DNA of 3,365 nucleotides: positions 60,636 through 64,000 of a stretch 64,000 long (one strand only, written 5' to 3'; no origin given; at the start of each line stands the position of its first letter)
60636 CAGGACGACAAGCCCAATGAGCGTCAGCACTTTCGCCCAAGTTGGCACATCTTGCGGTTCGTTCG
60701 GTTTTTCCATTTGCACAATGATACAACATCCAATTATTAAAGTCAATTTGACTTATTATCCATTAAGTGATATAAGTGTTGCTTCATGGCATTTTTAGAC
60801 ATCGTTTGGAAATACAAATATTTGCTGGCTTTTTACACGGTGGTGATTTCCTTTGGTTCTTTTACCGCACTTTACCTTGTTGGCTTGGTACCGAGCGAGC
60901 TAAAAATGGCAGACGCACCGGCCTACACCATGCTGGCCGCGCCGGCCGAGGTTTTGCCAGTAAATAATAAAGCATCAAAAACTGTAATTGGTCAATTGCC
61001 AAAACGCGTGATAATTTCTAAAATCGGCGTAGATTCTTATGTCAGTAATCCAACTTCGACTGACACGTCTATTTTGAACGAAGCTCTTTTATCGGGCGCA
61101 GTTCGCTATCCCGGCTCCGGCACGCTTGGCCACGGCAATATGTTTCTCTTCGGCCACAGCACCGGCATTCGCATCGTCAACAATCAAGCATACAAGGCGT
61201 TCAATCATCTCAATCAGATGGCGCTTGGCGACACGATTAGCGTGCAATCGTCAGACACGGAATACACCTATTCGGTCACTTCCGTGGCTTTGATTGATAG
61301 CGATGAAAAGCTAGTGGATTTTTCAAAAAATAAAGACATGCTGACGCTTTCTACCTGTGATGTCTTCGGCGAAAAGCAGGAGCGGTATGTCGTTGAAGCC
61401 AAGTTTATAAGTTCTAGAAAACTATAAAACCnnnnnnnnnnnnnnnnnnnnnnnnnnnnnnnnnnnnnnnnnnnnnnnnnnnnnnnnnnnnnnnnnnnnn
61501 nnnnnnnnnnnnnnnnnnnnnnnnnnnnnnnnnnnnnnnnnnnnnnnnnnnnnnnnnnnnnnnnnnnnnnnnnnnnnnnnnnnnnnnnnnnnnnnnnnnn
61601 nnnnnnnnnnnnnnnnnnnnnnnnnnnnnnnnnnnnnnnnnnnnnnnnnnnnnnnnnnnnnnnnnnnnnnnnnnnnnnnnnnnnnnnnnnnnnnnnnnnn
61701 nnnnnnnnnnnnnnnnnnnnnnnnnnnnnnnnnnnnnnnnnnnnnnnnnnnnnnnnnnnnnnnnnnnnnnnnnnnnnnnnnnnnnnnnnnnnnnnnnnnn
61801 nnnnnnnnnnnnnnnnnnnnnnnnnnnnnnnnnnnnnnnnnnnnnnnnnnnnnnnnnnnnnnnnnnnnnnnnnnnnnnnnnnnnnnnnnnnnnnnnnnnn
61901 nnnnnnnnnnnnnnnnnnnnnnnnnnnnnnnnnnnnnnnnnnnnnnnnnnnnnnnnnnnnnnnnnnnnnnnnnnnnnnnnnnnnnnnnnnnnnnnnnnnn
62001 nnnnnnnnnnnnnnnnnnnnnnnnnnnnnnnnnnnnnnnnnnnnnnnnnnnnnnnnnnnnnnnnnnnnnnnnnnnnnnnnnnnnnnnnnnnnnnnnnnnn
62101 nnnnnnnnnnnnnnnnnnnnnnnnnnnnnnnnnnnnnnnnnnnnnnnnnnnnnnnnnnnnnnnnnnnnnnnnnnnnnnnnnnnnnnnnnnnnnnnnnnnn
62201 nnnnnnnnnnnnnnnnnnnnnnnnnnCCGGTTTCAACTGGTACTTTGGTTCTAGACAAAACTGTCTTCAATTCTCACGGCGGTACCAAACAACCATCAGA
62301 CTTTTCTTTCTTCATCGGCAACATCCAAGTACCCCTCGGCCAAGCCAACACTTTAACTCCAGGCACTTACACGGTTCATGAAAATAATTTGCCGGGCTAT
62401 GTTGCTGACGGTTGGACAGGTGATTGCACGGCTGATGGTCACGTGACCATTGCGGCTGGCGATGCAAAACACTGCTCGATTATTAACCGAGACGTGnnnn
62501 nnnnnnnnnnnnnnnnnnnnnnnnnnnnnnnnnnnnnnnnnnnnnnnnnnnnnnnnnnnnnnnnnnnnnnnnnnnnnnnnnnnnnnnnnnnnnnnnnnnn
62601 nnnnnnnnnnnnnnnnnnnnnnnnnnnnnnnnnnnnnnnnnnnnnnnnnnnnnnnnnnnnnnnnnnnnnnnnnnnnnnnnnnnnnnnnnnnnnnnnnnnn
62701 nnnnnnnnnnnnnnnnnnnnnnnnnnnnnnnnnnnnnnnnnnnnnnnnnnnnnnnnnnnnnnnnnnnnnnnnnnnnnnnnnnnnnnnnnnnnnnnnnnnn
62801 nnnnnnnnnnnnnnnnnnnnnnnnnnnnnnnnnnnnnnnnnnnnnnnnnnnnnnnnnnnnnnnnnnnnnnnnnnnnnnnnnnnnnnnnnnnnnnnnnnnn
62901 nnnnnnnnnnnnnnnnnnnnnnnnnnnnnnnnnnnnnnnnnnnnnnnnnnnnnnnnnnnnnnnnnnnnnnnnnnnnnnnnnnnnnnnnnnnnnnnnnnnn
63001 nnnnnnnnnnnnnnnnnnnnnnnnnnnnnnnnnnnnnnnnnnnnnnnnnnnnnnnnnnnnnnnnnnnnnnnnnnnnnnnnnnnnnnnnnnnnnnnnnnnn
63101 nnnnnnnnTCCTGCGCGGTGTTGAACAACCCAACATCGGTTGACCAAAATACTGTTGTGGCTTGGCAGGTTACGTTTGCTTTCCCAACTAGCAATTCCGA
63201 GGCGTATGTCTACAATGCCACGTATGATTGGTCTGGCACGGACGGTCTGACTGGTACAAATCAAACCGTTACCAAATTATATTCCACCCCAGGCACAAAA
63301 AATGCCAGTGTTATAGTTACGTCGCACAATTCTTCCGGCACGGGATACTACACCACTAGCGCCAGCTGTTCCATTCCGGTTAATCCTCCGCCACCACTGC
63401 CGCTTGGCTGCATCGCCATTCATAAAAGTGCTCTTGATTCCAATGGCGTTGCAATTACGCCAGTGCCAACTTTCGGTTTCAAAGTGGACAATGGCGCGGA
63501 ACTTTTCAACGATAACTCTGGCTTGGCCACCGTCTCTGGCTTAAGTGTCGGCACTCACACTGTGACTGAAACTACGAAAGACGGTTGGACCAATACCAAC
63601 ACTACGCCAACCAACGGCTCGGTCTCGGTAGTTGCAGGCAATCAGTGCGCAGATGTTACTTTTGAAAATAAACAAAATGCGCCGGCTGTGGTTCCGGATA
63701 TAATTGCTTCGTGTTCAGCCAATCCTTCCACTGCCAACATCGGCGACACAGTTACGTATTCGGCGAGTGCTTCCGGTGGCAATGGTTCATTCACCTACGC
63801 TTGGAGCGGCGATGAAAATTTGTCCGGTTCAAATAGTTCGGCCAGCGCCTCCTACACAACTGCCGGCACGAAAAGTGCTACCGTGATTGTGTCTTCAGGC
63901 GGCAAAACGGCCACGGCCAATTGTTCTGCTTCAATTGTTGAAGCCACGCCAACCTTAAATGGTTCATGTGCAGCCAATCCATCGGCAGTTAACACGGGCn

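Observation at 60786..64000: Sortase followed by a giant repetitive surface protein with a near-identical 250-bp internal duplication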

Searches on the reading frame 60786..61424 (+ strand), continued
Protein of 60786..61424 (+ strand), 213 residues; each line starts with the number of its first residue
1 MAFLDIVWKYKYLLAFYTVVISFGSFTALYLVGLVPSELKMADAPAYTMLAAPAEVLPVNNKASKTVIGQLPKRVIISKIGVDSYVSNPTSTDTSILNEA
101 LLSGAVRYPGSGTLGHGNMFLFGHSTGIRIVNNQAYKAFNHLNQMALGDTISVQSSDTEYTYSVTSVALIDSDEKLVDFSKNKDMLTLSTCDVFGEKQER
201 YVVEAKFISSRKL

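Call 23: find_encoding_contigs(protein=P0117, flank=10000, max_places=2)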
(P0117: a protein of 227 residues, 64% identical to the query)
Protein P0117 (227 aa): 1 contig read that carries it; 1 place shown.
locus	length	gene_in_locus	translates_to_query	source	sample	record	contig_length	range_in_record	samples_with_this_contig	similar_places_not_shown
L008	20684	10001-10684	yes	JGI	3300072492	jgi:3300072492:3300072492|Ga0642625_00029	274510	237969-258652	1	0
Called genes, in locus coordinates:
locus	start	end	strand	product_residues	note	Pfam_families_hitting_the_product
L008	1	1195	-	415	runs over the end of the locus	PF13506:Glyco_transf_21, PF00535:Glycos_transf_2, PF10111:Glyco_tranf_2_2, PF13641:Glyco_tranf_2_3, PF03142:Chitin_synth_2 (weak), PF13632:Glyco_trans_2_3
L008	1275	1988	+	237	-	PF01409:tRNA-synt_2d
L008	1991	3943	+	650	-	PF03483:B3_4, PF03484:B5, PF17759:tRNA_synthFbeta, PF03147:FDX-ACB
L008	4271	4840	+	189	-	PF13207:AAA_17, PF13238:AAA_18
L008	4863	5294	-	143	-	-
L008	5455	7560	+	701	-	PF02518:HATPase_c, PF00204:DNA_gyraseB, PF01751:Toprim, PF00986:DNA_gyraseB_C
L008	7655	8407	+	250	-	-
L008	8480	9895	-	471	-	PF07705:CARDB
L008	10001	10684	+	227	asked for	PF04203:Sortase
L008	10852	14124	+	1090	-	PF16656:Pur_ac_phosph_N (weak), PF19403:SpaA_2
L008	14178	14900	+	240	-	PF16656:Pur_ac_phosph_N (weak)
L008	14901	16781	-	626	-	PF07973:tRNA_SAD (weak), PF00587:tRNA-synt_2b, PF03129:HGTP_anticodon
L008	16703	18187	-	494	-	PF17657:DNA_pol3_finger, PF14579:HHH_6, PF01336:tRNA_anti-codon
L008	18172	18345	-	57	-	PF07733:DNA_pol3_alpha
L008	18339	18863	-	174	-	PF07733:DNA_pol3_alpha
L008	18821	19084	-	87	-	-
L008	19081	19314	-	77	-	-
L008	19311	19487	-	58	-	PF02811:PHP (weak)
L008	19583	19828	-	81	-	PF02811:PHP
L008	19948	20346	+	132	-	PF01351:RNase_HII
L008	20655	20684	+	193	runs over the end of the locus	-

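Call 37: search_solved_structures(query=window:60786-61424:+, max_evalue=0.001, show_alignments=1)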
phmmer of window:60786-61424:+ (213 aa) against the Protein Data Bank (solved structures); distinct sequences matched with E-value up to 0.001: 7.
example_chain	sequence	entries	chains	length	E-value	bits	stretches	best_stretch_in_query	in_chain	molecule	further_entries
2kw8_A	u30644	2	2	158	7.4e-10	42.3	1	69-210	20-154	LPXTG-site transpeptidase family protein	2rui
2ln7_A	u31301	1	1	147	1.3e-07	35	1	129-210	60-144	LPXTG-site transpeptidase family protein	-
7f87_A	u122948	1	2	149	4.3e-06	30.1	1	95-211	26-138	Class A sortase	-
7cfj_A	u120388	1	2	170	6.1e-06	29.6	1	95-210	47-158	Class A sortase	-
5hu4_A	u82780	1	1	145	7.1e-05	26.1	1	100-210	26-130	Cysteine protease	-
8t28_A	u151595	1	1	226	0.00028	24.2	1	74-203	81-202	Class C sortase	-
4d70_A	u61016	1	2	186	0.00059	23.1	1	76-208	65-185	SORTASE FAMILY PROTEIN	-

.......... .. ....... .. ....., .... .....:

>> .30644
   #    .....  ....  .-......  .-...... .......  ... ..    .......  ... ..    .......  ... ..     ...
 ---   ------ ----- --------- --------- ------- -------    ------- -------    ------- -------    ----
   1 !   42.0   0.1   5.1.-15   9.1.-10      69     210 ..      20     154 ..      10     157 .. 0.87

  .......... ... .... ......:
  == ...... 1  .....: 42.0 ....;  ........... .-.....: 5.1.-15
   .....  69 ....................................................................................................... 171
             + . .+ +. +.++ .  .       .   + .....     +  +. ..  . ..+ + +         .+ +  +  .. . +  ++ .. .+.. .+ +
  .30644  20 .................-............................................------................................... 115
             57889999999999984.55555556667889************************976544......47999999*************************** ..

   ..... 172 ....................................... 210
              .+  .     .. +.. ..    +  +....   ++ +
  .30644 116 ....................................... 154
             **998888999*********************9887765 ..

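Call 65: find_encoding_contigs(protein=P0155, flank=7000, max_places=1)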
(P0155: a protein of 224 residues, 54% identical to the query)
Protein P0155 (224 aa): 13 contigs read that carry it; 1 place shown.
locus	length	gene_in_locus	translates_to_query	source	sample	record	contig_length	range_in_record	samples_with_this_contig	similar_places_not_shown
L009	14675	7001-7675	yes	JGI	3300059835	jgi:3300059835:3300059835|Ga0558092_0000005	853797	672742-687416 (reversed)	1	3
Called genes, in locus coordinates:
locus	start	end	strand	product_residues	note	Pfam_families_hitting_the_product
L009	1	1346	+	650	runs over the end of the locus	PF03483:B3_4, PF03484:B5, PF17759:tRNA_synthFbeta, PF03147:FDX-ACB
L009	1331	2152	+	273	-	-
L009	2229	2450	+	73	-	-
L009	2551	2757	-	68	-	-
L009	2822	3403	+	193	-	PF13207:AAA_17 (faint), PF13238:AAA_18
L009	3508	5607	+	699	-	PF02518:HATPase_c, PF00204:DNA_gyraseB, PF01751:Toprim, PF00986:DNA_gyraseB_C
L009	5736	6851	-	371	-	-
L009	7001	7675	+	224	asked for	PF04203:Sortase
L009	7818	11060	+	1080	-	-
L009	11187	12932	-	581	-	PF07973:tRNA_SAD, PF00587:tRNA-synt_2b, PF03129:HGTP_anticodon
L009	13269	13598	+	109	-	-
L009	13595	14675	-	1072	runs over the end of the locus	PF02811:PHP, PF07733:DNA_pol3_alpha, PF17657:DNA_pol3_finger, PF14579:HHH_6, PF01336:tRNA_anti-codon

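Call 66: find_encoding_contigs(protein=P0157, flank=7000, max_places=1)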
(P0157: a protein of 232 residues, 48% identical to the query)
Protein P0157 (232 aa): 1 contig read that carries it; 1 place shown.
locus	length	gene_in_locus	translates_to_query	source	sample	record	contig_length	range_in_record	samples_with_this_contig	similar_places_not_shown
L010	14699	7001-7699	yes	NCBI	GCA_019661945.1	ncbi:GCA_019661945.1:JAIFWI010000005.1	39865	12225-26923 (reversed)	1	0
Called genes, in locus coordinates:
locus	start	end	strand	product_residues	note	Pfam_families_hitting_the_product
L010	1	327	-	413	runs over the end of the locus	PF13506:Glyco_transf_21, PF00535:Glycos_transf_2, PF10111:Glyco_tranf_2_2 (weak), PF13641:Glyco_tranf_2_3, PF03142:Chitin_synth_2 (weak), PF13632:Glyco_trans_2_3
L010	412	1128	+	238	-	PF01409:tRNA-synt_2d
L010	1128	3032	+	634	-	PF03483:B3_4, PF03484:B5, PF17759:tRNA_synthFbeta, PF03147:FDX-ACB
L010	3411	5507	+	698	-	PF02518:HATPase_c, PF00204:DNA_gyraseB, PF01751:Toprim, PF00986:DNA_gyraseB_C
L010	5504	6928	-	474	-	PF07705:CARDB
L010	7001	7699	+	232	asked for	PF04203:Sortase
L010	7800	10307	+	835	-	-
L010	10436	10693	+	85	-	-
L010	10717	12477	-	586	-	PF07973:tRNA_SAD, PF00587:tRNA-synt_2b, PF03129:HGTP_anticodon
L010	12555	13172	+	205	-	-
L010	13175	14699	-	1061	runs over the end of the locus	PF02811:PHP, PF07733:DNA_pol3_alpha, PF17657:DNA_pol3_finger, PF14579:HHH_6, PF01336:tRNA_anti-codon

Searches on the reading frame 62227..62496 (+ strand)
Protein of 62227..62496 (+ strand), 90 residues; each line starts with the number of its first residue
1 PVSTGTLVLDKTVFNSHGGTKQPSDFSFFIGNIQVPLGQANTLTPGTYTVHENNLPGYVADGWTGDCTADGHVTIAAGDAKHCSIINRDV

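Call 51: predict_structure(alignment_id=A2)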
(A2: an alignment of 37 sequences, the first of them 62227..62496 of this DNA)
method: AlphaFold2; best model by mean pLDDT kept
length: 90 residues; sequences in the alignment: 37
mean_pLDDT: 97.0   pTM: 0.85
mean pLDDT of the five models: 97.0, 96.9, 96.9, 96.5, 96.3
residues with pLDDT >= 90: 88; 70-90: 1; 50-70: 1; < 50: 0
segments of 3 or more residues with pLDDT < 50: none
pLDDT, mean of each block of 10 residues (from residue 1): 92 97 98 97 98 97 98 98 98
secondary structure, 60 per line:
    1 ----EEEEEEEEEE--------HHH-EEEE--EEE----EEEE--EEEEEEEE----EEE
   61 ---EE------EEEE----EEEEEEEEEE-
elements in order: E5-14 E27-30 E33-35 E40-43 E46-53 E58-60 E72-75 E80-89

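Call 54: fold_search(model_id=the predicted structure, library=pdb)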
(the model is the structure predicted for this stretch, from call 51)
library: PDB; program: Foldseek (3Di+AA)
matches with E <= 10: 262; with E <= 0.001: 0
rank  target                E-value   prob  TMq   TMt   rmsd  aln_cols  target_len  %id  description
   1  7edd                  3.6e-03  1.00  0.63  0.05   3.9        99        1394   16  Crystal structure of a serine protease from Streptococcus pyogenes (released 2021-05-12)
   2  5xyr                  4.5e-03  1.00  0.60  0.05   3.9        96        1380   16  Crystal structure of a serine protease from Streptococcus species (released 2018-08-08)
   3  6bbt_B                4.7e-03  0.99  0.48  0.20   7.4       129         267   16  Structure of the major pilin protein (T-13) from Streptococcus pyogenes serotype GAS131465 (released 2018-10-24)
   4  6vjb                  6.3e-03  1.00  0.63  0.05   3.9        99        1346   16  Crystal structure of a catalytically inactive CXC Chemokine-degrading protease SpyCEP from Streptococcus pyogenes (released 2020-04-15)
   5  5xya                  6.3e-03  1.00  0.61  0.05   4.0        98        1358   15  Crystal structure of a serine protease from Streptococcus species (released 2018-08-08)
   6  4bug_B                6.6e-03  0.99  0.49  0.14   5.3       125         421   18  Pilus-presented adhesin, Spy0125 (Cpa), Cys426Ala mutant (released 2013-10-09)
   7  2xic_A                6.6e-03  0.99  0.49  0.14   5.3       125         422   18  Pilus-presented adhesin, Spy0125 (Cpa), P212121 form (ESRF data) (released 2010-08-04)
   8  2xic_B                9.9e-03  0.99  0.49  0.14   5.3       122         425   18  Pilus-presented adhesin, Spy0125 (Cpa), P212121 form (ESRF data) (released 2010-08-04)
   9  6bbt_A                9.9e-03  0.97  0.44  0.17   9.6       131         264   13  Structure of the major pilin protein (T-13) from Streptococcus pyogenes serotype GAS131465 (released 2018-10-24)
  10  8f5n_A                1.2e-02  0.99  0.49  0.18   9.3       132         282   17  Identification of an Immunodominant region on a Group A Streptococcus T-antigen Reveals Temperature-Dependent Motion i (released 2023-03-08)
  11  5u5o                  1.4e-02  0.97  0.45  0.20   7.1       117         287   14  Bacterial adhesin from Mobiluncus mulieris containing intramolecular disulfide, isopeptide, and ester bond cross-links ( (released 2018-06-13)
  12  6n0a_B                1.6e-02  0.93  0.42  0.18   9.0       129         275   16  Structure of the major pilin protein (T-18.1) from Streptococcus pyogenes serotype MGAS8232 (released 2019-04-17)
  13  6bbw_A                1.6e-02  0.98  0.49  0.20   9.5       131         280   16  Structure of the major pilin protein (T3.2) from Streptococcus pyogenes serotype GAS13637 (released 2018-10-24)
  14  4bug_A                1.6e-02  0.98  0.50  0.14   5.2       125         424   18  Pilus-presented adhesin, Spy0125 (Cpa), Cys426Ala mutant (released 2013-10-09)
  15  5u6f                  1.7e-02  0.97  0.49  0.21   6.6       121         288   16  Bacterial adhesin from Mobiluncus mulieris containing intramolecular disulfide, isopeptide, and ester bond cross-links ( (released 2018-06-13)
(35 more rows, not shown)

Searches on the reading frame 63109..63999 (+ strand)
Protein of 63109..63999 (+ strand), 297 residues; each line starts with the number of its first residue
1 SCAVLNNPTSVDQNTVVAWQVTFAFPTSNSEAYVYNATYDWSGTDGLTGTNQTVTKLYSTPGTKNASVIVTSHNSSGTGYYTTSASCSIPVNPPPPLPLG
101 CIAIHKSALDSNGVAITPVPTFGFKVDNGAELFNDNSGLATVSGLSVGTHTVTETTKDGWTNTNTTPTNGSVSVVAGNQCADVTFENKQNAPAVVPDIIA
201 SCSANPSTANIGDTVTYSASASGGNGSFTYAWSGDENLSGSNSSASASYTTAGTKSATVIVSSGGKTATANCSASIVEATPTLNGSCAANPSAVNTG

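Call 9: find_related_loci(query=window:63109-63999:+, collection=genome_contigs, flank=10000)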
Query window:63109-63999:+ (297 aa) in genome_contigs; peptide patterns used: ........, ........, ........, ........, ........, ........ (x = any residue, [..] = any of these).
92 stretches matched a pattern; 1 encode a relative of the query (tblastn E <= 1e-3); 1 distinct loci.
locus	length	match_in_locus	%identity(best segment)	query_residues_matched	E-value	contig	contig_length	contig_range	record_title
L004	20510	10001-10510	43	192-276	2e-12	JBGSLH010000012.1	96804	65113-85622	MAG: Candidatus Paceibacteria bacterium isolate JTS-AC200 k141_4028740, whole genome shotgun sequence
